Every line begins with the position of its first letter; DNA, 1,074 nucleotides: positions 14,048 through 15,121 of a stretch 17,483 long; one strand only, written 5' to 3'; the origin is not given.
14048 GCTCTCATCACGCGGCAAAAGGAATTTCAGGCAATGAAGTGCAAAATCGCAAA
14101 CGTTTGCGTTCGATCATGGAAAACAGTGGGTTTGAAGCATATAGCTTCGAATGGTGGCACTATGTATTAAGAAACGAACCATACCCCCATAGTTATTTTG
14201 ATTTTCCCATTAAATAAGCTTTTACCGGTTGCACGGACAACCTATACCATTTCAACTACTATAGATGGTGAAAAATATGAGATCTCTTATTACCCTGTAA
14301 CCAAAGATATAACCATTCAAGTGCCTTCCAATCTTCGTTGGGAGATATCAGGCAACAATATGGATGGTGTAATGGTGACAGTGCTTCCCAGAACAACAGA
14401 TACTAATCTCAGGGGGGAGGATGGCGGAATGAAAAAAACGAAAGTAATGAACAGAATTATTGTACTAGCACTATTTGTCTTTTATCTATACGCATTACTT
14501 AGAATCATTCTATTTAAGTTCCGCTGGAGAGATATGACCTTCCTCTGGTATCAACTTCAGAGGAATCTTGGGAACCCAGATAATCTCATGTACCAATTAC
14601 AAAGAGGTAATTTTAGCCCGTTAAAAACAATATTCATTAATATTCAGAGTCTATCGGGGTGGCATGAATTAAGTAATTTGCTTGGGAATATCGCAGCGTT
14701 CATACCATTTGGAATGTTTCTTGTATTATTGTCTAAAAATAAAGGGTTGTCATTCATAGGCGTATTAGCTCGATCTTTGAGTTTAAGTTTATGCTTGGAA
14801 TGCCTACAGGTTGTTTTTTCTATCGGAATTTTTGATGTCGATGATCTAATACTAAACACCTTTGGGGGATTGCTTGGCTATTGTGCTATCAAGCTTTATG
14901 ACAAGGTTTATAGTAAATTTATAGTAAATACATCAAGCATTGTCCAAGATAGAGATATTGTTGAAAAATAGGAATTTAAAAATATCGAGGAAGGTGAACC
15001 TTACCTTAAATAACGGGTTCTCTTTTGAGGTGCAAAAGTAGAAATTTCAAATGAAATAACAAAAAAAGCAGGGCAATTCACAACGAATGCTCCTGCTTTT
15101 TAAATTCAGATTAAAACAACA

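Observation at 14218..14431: vanY reduced to a roughly 60-codon 3' relic that reads in frame into the next gene and carries its ribosome-binding site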

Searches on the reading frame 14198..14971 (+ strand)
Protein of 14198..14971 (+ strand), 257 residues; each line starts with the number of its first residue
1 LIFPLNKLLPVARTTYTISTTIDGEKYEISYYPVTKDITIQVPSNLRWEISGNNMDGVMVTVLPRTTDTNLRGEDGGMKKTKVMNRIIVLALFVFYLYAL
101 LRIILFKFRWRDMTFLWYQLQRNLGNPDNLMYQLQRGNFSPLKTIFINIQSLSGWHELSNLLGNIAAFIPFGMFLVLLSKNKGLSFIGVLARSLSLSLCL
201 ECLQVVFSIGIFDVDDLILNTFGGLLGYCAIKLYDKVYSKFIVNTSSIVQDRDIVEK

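Call 9: find_homologous_proteins(query=window:14198-14968:+)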
Query window:14198-14968:+ (257 aa): 202 proteins with E <= 0.001 among 568 candidates; the best 120 are listed.
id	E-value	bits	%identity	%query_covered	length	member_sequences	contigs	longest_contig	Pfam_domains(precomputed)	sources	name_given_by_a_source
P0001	1.1e-124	433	100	77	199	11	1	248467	PF04892.18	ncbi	-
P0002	2.4e-99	350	89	70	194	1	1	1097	PF04892.18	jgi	jgi:glycopeptide antibiotics resistance protein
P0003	1.9e-97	344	89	70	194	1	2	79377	PF04892.18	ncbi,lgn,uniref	ncbi:VanZ family protein [Paenibacillus thiaminolyticus]|uniref:VanZ family protein n=1 Tax=Paenibac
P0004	8.2e-97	342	91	70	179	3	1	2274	PF04892.18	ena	-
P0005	1.3e-96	341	91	70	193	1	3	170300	PF04892.18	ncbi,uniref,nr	ncbi:VanZ family protein [Bacillus sp. ISL-40]|uniref:VanZ family protein n=1 Tax=unclassified Bacil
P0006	7.5e-96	338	88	70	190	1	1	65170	PF04892.18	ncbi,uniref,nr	ncbi:VanZ family protein [Peribacillus aracenensis]|uniref:VanZ family protein n=1 Tax=Peribacillus 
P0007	1.3e-95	338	89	69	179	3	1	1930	PF04892.18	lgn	-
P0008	3.5e-94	333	90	67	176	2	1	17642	PF04892.18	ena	-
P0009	2.2e-91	324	89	70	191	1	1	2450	PF04892.18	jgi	-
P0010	3.4e-90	320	86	70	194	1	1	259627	PF04892.18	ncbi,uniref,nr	ncbi:VanZ family protein [Niallia sp. NCCP-28]|uniref:VanZ family protein n=1 Tax=Niallia sp. NCCP-2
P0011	4.3e-90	319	86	70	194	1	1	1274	PF04892.18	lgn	-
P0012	2.3e-89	317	85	68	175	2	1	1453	PF04892.18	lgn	-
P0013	4.7e-89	316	87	66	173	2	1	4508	PF04892.18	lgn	-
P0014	3.1e-88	313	83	68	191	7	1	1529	PF04892.18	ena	-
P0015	2.6e-86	307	83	67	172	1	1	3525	PF04892.18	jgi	jgi:glycopeptide antibiotics resistance protein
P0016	1.8e-84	301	87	62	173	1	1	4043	PF04892.18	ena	-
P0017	3.3e-84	300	86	65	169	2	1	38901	PF04892.18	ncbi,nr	ncbi:VanZ family protein [Bacillus sp. SD075]|nr:VanZ family protein [Bacillus sp. SD075]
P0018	5.5e-84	300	81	70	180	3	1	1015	PF04892.18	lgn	-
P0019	1.2e-83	298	81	70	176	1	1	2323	PF04892.18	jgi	jgi:glycopeptide antibiotics resistance protein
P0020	9.4e-83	295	77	70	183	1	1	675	PF04892.18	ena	-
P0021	1.1e-82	295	78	70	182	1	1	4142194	PF04892.18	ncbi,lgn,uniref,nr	ncbi:VanZ family protein [Lysinibacillus sp. SGAir0095]|uniref:VanZ family protein n=1 Tax=Lysinibac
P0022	2.5e-82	294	81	68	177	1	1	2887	PF04892.18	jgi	jgi:glycopeptide antibiotics resistance protein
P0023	1.5e-81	291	82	70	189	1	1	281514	PF04892.18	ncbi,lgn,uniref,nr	ncbi:VanZ family protein [Bacillus sp. sid0103]|uniref:VanZ family protein n=1 Tax=Bacillus sp. sid0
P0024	4.0e-81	290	83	64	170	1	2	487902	PF04892.18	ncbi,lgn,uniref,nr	ncbi:VanZ family protein [Bacillus benzoevorans]|uniref:Glycopeptide antibiotics resistance protein 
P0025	4.0e-81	290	75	70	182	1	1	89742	PF04892.18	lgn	-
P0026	7.7e-81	289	76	70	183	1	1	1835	PF04892.18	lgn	-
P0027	4.5e-80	287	76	70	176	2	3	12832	PF04892.18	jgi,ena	-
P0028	6.1e-80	286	79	70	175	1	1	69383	PF04892.18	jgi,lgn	-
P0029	7.0e-80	286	80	68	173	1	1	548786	PF04892.18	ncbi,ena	-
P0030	2.1e-79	284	80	67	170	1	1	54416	PF04892.18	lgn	-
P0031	5.8e-79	283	84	64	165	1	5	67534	PF04892.18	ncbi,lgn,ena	-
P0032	7.3e-78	279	74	70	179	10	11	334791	PF04892.18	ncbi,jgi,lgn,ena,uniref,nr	ncbi:VanZ family protein [Niallia alba]|uniref:VanZ family protein n=1 Tax=Niallia circulans TaxID=1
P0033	2.3e-77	278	76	67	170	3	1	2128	PF04892.18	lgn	-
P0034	3.2e-77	277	74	70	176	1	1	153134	PF04892.18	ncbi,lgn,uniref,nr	ncbi:VanZ family protein [Bacillus sp. PS06]|uniref:VanZ family protein n=1 Tax=Bacillus sp. PS06 Ta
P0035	3.7e-77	277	73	70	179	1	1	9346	PF04892.18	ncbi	-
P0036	7.7e-77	276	78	68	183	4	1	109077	PF04892.18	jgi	jgi:glycopeptide antibiotics resistance protein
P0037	2.3e-76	275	78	70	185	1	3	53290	PF04892.18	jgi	jgi:glycopeptide antibiotics resistance protein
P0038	4.3e-76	274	72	70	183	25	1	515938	PF04892.18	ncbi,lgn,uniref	ncbi:VanZ family protein [Gottfriedia acidiceleris]|uniref:VanZ family protein n=1 Tax=Gottfriedia a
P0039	7.2e-76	273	78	62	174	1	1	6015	PF04892.18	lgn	-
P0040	1.1e-75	272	75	68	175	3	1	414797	PF04892.18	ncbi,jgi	-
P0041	1.3e-75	272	72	70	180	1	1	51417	PF04892.18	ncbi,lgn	ncbi:VanZ family protein [Robertmurraya sp. Marseille-Q9965]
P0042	1.4e-75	272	72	70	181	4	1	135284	PF04892.18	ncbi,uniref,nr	ncbi:VanZ family protein [Gottfriedia acidiceleris]|uniref:VanZ family protein n=1 Tax=Gottfriedia a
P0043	1.9e-75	272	82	61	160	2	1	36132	PF04892.18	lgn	-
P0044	2.8e-75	271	72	70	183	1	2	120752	PF04892.18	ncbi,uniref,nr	ncbi:VanZ family protein [Gottfriedia acidiceleris]|uniref:VanZ family protein n=1 Tax=Gottfriedia a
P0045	2.8e-75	271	78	67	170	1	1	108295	PF04892.18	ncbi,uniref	ncbi:VanZ family protein [Neobacillus sp. KR4-4]|uniref:VanZ family protein n=1 Tax=Neobacillus sp. 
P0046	6.0e-75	270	77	65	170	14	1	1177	PF04892.18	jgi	jgi:glycopeptide antibiotics resistance protein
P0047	6.7e-75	270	74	70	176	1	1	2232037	PF04892.18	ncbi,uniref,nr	ncbi:VanZ family protein [Robertmurraya kyonggiensis]|uniref:VanZ family protein n=1 Tax=Robertmurra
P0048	1.7e-74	268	75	70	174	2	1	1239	PF04892.18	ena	-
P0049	1.4e-73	265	75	70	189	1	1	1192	PF04892.18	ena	-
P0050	2.3e-73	265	70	70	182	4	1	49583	PF04892.18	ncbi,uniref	ncbi:VanZ family protein [Gottfriedia acidiceleris]|uniref:VanZ family protein n=1 Tax=Gottfriedia a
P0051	4.5e-73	264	70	70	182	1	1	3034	PF04892.18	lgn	-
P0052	5.5e-73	263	75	70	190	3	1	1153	PF04892.18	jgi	jgi:glycopeptide antibiotics resistance protein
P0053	8.1e-73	263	76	65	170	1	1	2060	PF04892.18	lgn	-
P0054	1.7e-71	259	72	65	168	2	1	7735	PF04892.18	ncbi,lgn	-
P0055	5.3e-71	257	73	64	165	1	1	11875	PF04892.18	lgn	-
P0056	6.1e-71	257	72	68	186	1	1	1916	PF04892.18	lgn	-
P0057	1.5e-70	255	77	61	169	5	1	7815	PF04892.18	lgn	-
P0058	3.1e-70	254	67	70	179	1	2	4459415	PF04892.18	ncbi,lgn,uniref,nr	ncbi:VanZ family protein [Bacillus sp. AFS055030]|uniref:VanZ family protein n=1 Tax=Bacillus sp. AF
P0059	4.6e-70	254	73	64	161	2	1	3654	PF04892.18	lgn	-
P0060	4.0e-69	251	77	65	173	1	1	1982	PF04892.18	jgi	jgi:glycopeptide antibiotics resistance protein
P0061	4.5e-68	247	77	62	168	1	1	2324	PF04892.18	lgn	-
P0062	7.6e-68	247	70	70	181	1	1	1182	PF04892.18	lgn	-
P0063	5.3e-67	244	79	62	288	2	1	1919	PF04892.18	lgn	-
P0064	1.8e-66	242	73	67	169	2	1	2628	PF04892.18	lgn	-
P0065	4.6e-66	241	77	60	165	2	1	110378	PF04892.18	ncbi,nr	ncbi:VanZ family protein [Bacillus sp. DNRA2]|nr:VanZ family protein [Bacillus sp. DNRA2]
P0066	9.6e-65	236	72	63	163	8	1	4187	PF04892.18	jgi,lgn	-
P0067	2.9e-64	235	68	67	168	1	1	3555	PF04892.18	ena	-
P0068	3.2e-64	235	65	68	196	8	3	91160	PF04892.18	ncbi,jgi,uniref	ncbi:VanZ family protein [Neobacillus thermocopriae]|jgi:glycopeptide antibiotics resistance protein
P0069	3.8e-64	235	73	63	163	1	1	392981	PF04892.18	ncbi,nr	ncbi:VanZ family protein [Lysinibacillus fusiformis]|nr:VanZ family protein [Lysinibacillus fusiform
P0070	9.1e-64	233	65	68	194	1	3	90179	PF04892.18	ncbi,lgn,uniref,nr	ncbi:VanZ family protein [Bacillus thermocopriae]|uniref:VanZ family protein n=1 Tax=Neobacillus the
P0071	1.4e-63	233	71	63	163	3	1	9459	PF04892.18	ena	-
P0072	4.8e-61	224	69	61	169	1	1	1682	PF04892.18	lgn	-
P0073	6.9e-59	217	68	70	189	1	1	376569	PF04892.18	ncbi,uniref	ncbi:VanZ family protein [Bacillaceae bacterium C204]|uniref:VanZ family protein n=1 Tax=Neobacillus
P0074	1.1e-57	213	73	54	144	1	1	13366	PF04892.18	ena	-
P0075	2.1e-57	212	70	62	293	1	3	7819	PF04892.18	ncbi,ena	-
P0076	8.0e-54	201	59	68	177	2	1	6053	PF04892.18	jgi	jgi:glycopeptide antibiotics resistance protein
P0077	4.0e-53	198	60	68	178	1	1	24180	PF04892.18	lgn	-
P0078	2.2e-52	196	58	68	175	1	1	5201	PF04892.18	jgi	jgi:glycopeptide antibiotics resistance protein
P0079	1.3e-51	193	64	61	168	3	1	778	PF04892.18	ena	-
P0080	1.7e-51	193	60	66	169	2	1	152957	PF04892.18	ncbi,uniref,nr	ncbi:VanZ family protein [Paenibacillus sp. LMG 31456]|uniref:VanZ family protein n=2 Tax=Paenibacil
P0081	5.9e-51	191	63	61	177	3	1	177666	PF04892.18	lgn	-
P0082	1.8e-50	190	59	62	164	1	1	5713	PF04892.18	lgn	-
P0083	1.2e-49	187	58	62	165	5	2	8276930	PF04892.18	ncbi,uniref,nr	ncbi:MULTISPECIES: VanZ family protein [unclassified Paenibacillus]|uniref:VanZ family protein n=1 T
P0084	8.2e-49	184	59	64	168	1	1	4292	PF04892.18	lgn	-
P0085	1.1e-48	184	58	62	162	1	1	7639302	PF04892.18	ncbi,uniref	ncbi:VanZ family protein [Paenibacillus andongensis]|uniref:VanZ family protein n=1 Tax=Paenibacillu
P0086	3.8e-48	182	63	61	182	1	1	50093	PF04892.18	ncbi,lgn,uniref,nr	ncbi:VanZ family protein [Lentibacillus salicampi]|uniref:VanZ family protein n=1 Tax=Lentibacillus 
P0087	6.8e-48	181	58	64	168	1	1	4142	PF04892.18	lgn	-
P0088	2.2e-47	180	65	60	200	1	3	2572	PF04892.18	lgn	-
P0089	4.6e-47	179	58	62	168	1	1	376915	PF04892.18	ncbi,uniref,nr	ncbi:VanZ family protein [Paenibacillus glacialis]|uniref:VanZ-like domain-containing protein n=1 Ta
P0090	4.6e-47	179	57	62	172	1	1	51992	PF04892.18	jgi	jgi:glycopeptide antibiotics resistance protein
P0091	7.2e-47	178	56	61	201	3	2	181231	PF04892.18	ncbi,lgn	-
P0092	1.2e-46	177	60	61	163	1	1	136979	PF04892.18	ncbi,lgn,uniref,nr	ncbi:VanZ family protein [Oceanobacillus neutriphilus]|uniref:VanZ-like domain-containing protein n=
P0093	3.4e-46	176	55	69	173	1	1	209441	PF04892.18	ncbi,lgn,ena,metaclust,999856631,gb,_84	metaclust:\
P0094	7.3e-46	175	59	60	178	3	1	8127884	PF04892.18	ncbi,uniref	ncbi:VanZ family protein [Paenibacillus sp. LjRoot153]|uniref:VanZ family protein n=1 Tax=Paenibacil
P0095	1.0e-45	174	59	62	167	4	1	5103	PF04892.18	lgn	-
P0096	5.9e-45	172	58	62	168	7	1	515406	PF04892.18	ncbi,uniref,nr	ncbi:VanZ family protein [Paenibacillus mesophilus]|uniref:VanZ family protein n=1 Tax=Paenibacillus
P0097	1.7e-44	170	58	62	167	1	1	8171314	PF04892.18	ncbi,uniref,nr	ncbi:glycopeptide antibiotics resistance protein [Paenibacillus sp. V4I3]|uniref:VanZ family protein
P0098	2.9e-44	169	55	62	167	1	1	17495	PF04892.18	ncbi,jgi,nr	ncbi:MAG: VanZ family protein [Paenibacillus sp.]|jgi:glycopeptide antibiotics resistance protein|nr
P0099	4.0e-44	169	60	61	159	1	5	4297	PF04892.18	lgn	-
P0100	4.8e-44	169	58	61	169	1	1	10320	PF04892.18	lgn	-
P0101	7.3e-44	168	57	60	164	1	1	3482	PF04892.18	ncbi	ncbi:VanZ family protein [Paenibacillus sp. TAF58]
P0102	7.6e-44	168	59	60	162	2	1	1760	PF04892.18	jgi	jgi:glycopeptide antibiotics resistance protein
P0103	4.0e-43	166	56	60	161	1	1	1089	PF04892.18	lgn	-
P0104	6.6e-43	165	62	58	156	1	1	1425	PF04892.18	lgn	-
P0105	7.4e-43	165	55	63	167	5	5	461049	PF04892.18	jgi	jgi:glycopeptide antibiotics resistance protein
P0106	9.0e-40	155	49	67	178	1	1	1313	PF04892.18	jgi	-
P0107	1.8e-39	154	54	59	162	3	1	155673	PF04892.18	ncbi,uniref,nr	ncbi:VanZ family protein [Paenibacillus alba]|uniref:VanZ family protein n=1 Tax=Paenibacillus alba 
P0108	2.8e-39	153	51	62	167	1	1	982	PF04892.18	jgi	-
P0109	1.1e-38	151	51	61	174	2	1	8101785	PF04892.18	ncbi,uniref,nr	ncbi:VanZ family protein [Paenibacillus psychroresistens]|uniref:VanZ family protein n=2 Tax=Paeniba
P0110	6.0e-38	149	58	57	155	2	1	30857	PF04892.18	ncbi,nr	ncbi:VanZ family protein [Paenibacillus sedimenti]|nr:VanZ family protein [Paenibacillus sedimenti]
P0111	2.8e-35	140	51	62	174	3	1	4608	PF04892.18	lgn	-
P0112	4.2e-35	139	53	58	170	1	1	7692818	PF04892.18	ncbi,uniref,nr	ncbi:VanZ family protein [Paenibacillus sp. MMS20-IR301]|uniref:VanZ family protein n=1 Tax=Paenibac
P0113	3.3e-33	133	50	60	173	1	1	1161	PF04892.18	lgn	-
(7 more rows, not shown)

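Call 12: find_encoding_contigs(protein=P0001, flank=10000, max_places=6)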
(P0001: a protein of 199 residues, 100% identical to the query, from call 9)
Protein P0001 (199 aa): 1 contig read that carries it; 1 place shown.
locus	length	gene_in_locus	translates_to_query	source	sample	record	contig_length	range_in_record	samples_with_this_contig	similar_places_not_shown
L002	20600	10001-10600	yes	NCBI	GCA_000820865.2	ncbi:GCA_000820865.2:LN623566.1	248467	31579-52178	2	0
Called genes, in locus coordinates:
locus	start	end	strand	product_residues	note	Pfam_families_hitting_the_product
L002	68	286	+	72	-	-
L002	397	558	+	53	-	-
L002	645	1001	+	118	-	-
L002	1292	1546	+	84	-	-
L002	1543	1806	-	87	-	-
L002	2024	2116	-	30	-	-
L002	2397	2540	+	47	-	-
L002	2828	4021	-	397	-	PF00083:Sugar_tr, PF07690:MFS_1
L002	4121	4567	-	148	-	PF01047:MarR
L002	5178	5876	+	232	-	PF00072:Response_reg, PF00486:Trans_reg_C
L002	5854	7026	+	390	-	PF00512:HisKA, PF02518:HATPase_c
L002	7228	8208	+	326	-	PF00389:2-Hacid_dh, PF02826:2-Hacid_dh_C, PF03446:NAD_binding_2 (weak)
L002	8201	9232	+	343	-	PF01820:Dala_Dala_lig_N, PF02222:ATP-grasp, PF02655:ATP-grasp_3 (weak), PF02786:CPSase_L_D2 (weak), PF07478:Dala_Dala_lig_C, PF13535:ATP-grasp_4 (weak)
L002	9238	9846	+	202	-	PF01427:Peptidase_M15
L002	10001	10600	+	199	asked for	PF04892:VanZ-LLP1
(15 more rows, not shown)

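Call 16: find_encoding_contigs(protein=P0003, flank=8000, max_places=3)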
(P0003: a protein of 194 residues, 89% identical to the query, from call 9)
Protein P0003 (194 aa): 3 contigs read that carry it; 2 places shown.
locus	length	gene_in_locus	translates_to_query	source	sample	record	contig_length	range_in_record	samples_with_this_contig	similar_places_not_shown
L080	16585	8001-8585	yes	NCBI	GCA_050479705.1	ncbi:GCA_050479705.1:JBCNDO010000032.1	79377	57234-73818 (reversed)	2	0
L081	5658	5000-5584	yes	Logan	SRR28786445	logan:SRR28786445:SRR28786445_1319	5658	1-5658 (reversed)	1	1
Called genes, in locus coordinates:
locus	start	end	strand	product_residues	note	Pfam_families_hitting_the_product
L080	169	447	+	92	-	-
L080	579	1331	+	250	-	PF27135:HTH_TnsB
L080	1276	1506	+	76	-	-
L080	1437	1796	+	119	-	-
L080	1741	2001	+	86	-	-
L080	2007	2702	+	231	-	PF00072:Response_reg, PF00486:Trans_reg_C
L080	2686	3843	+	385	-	PF00512:HisKA, PF02518:HATPase_c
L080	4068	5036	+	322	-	PF00389:2-Hacid_dh, PF02826:2-Hacid_dh_C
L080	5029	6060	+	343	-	PF01820:Dala_Dala_lig_N, PF02222:ATP-grasp, PF02655:ATP-grasp_3, PF02786:CPSase_L_D2 (weak), PF07478:Dala_Dala_lig_C, PF13535:ATP-grasp_4 (weak)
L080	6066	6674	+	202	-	PF01427:Peptidase_M15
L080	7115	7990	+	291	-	PF02557:VanY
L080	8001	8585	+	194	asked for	PF04892:VanZ-LLP1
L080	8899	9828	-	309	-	PF00753:Lactamase_B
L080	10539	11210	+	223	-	PF00072:Response_reg, PF00486:Trans_reg_C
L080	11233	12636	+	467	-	PF00672:HAMP (weak), PF00512:HisKA, PF02518:HATPase_c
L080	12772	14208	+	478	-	PF02687:FtsX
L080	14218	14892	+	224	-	PF02463:SMC_N (faint), PF00005:ABC_tran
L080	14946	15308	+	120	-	-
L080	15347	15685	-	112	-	PF13560:HTH_31, PF12844:HTH_19 (weak), PF13443:HTH_26 (weak), PF01381:HTH_3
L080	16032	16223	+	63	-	PF09388:SpoOE-like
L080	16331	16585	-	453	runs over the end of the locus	PF01266:DAO (faint), PF07992:Pyr_redox_2, PF13434:Lys_Orn_oxgnase (faint), PF13738:Pyr_redox_3, PF00070:Pyr_redox, PF02852:Pyr_redox_dim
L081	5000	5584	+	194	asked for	PF04892:VanZ-LLP1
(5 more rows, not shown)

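Call 17: find_encoding_contigs(protein=P0005, flank=8000, max_places=3)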
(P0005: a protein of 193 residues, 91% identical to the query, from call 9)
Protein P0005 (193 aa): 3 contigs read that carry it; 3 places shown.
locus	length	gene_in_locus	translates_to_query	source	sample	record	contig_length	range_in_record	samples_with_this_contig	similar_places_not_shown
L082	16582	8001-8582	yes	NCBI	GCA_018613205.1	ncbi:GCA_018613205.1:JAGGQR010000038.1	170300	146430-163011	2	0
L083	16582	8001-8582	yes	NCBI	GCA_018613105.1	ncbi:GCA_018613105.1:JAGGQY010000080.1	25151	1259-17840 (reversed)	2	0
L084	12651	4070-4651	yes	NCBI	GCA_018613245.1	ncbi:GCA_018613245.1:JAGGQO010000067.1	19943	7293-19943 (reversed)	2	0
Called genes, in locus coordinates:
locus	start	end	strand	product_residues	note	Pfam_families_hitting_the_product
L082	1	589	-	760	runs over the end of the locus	PF00933:Glyco_hydro_3, PF01915:Glyco_hydro_3_C, PF14310:Fn3-like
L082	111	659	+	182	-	-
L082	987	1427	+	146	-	PF02639:DUF188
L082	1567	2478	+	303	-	PF03547:Mem_trans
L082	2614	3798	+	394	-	PF00667:FAD_binding_1, PF00175:NAD_binding_1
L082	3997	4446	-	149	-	PF11962:Peptidase_G2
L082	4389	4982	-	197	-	PF11962:Peptidase_G2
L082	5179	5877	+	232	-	PF00072:Response_reg, PF00486:Trans_reg_C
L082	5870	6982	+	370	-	PF00672:HAMP (weak), PF00512:HisKA, PF02518:HATPase_c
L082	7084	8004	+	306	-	PF02557:VanY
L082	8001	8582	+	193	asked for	PF04892:VanZ-LLP1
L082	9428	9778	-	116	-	PF01638:HxlR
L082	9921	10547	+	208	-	PF00881:Nitroreductase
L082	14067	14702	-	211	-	-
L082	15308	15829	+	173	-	-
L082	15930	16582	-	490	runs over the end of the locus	PF07992:Pyr_redox_2 (weak), PF00070:Pyr_redox (faint), PF00890:FAD_binding_2 (weak), PF01266:DAO (weak), PF03486:HI0933_like (faint), PF01593:Amino_oxidase, PF13450:NAD_binding_8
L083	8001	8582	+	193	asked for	PF04892:VanZ-LLP1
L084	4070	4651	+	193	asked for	PF04892:VanZ-LLP1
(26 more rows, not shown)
